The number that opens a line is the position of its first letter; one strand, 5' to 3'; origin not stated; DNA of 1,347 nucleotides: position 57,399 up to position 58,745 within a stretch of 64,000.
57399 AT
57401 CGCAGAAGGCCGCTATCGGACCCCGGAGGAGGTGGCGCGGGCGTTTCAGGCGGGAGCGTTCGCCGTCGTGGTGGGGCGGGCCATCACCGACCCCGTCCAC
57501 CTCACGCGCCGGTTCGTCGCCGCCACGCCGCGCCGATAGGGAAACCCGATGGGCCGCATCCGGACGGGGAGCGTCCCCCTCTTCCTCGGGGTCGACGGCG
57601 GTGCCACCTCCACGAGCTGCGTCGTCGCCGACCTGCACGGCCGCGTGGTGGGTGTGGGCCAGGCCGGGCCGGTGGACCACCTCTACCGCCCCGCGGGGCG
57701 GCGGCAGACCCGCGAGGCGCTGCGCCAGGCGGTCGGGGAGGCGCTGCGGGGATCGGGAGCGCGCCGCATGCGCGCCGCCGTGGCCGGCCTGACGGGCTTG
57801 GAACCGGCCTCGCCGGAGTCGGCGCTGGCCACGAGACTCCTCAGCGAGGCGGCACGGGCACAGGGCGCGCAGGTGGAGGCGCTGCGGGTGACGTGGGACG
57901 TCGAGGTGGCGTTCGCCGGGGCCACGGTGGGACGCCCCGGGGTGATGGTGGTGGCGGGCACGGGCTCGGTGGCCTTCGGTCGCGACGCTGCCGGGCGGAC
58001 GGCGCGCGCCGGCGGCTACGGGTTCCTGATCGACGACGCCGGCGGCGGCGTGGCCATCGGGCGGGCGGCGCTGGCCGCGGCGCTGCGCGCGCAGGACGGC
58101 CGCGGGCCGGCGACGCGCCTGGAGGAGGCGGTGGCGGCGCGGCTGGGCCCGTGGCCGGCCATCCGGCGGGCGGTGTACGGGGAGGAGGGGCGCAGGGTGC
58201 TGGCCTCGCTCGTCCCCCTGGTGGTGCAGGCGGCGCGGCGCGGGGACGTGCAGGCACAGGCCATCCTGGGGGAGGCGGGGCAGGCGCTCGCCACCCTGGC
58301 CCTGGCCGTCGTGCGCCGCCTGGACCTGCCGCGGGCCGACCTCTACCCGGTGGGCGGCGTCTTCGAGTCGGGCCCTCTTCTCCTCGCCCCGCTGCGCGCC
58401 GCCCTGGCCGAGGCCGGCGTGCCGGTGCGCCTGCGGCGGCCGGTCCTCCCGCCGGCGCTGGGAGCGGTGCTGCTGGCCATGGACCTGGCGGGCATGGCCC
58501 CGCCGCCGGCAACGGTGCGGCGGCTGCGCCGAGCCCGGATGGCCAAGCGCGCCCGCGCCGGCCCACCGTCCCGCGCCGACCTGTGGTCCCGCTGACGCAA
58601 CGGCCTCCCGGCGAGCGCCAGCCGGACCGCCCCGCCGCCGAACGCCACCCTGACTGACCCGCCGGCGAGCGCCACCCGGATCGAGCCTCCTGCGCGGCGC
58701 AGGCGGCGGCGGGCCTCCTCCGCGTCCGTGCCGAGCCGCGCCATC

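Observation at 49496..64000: Large peptidoglycan/amino-sugar recycling locus combining MurNAc and GlcNAc branches with two transporter types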

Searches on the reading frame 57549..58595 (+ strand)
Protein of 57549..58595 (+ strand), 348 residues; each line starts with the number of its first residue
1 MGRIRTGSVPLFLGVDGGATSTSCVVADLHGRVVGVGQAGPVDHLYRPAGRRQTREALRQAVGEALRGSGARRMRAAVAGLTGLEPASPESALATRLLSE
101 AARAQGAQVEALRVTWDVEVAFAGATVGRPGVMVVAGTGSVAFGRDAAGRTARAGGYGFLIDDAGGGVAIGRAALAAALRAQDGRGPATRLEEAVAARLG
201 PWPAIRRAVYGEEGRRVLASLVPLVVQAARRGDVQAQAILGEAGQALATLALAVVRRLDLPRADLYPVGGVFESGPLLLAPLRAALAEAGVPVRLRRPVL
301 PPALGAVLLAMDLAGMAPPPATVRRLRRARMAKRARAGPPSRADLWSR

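Call 7: search_protein_families(library=pfam, proteins=[window:57549-58595:+])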
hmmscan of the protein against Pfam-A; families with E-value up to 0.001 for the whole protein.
window:57549-58595:+ (348 aa): 1 family
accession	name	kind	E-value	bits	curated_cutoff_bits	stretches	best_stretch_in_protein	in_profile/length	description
PF01869.26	BcrAD_BadFG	-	3.9e-34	118.8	31.5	1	13-310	1-271/271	BadF/BadG/BcrA/BcrD ATPase family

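Call 8: search_protein_families(library=ncbifam, proteins=[window:57549-58595:+])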
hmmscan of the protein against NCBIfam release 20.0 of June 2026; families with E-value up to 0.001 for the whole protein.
window:57549-58595:+ (348 aa): 1 family
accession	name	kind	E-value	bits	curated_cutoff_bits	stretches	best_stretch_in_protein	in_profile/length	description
NF046058.1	NagK_SO3507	equivalog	1.2e-26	93.9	370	1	8-311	7-291/295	N-acetylglucosamine kinase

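Call 35: search_solved_structures(query=window:57549-58595:+, max_evalue=0.001)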
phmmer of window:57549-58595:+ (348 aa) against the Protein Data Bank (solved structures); distinct sequences matched with E-value up to 0.001: 8.
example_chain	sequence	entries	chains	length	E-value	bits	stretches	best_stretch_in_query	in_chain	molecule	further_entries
8zo3_A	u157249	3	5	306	2.3e-25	93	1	12-309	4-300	N-acetylmuramic acid/N-acetylglucosamine kinase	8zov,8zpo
2e2n_A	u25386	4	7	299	1.3e-21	80.7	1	11-311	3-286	HEXOKINASE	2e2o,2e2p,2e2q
1zc6_A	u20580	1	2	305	2.3e-09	40.5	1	8-263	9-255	probable N-acetylglucosamine kinase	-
2ch5_A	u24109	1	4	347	2e-05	27.5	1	11-259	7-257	NAGK PROTEIN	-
2ch6_A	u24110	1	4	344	2e-05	27.5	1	11-259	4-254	N-ACETYL-D-GLUCOSAMINE KINASE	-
8oqw_A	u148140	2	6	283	0.00022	24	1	116-227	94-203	ATPase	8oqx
8ow9_B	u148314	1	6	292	0.00025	23.9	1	116-227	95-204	Putative novel MurNAc kinase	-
1zbs_A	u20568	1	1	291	0.0004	23.2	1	15-188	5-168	hypothetical protein PG1100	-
